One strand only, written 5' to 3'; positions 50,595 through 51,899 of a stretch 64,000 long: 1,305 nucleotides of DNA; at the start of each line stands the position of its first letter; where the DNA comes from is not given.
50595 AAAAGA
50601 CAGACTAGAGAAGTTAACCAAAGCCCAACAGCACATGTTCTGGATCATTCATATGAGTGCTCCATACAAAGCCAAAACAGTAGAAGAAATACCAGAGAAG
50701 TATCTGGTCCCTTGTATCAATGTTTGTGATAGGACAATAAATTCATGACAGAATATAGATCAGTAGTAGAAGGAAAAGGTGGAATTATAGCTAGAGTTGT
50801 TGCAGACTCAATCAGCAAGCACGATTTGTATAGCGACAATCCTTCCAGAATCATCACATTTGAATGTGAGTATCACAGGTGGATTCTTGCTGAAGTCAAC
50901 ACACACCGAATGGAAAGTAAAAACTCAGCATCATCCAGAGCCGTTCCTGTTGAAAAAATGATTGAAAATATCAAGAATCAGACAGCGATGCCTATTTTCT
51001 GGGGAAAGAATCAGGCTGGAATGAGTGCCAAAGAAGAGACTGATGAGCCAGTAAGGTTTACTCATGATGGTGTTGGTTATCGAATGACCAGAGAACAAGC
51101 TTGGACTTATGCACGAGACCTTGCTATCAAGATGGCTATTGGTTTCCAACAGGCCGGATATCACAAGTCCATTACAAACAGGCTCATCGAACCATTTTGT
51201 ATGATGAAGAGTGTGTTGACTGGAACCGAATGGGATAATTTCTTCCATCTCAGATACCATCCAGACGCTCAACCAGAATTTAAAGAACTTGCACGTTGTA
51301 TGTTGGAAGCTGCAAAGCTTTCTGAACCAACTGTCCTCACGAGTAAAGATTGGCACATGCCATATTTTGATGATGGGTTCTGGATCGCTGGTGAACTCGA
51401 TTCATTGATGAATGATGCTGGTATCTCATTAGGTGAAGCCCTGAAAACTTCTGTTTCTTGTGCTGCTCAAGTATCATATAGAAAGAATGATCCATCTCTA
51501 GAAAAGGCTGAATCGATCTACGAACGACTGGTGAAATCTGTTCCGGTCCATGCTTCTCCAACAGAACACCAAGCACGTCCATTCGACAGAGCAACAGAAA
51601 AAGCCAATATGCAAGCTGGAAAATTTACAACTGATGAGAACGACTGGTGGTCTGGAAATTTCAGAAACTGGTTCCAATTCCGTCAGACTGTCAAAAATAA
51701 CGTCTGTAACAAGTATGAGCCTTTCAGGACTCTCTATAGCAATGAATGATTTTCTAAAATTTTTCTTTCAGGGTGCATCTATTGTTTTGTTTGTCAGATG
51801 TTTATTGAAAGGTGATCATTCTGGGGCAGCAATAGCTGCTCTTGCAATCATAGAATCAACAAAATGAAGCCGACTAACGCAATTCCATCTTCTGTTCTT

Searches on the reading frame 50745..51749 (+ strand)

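Call 46: search_protein_families(library=pfam, proteins=[window:50745-51749:+], max_evalue=0.01)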
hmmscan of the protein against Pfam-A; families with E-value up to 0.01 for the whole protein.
window:50745-51749:+ (334 aa): 1 family
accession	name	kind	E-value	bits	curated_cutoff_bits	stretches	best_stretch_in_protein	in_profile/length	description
PF02511.20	Thy1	-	4e-07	30.4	24.8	1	37-192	59-187/191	Thymidylate synthase complementing protein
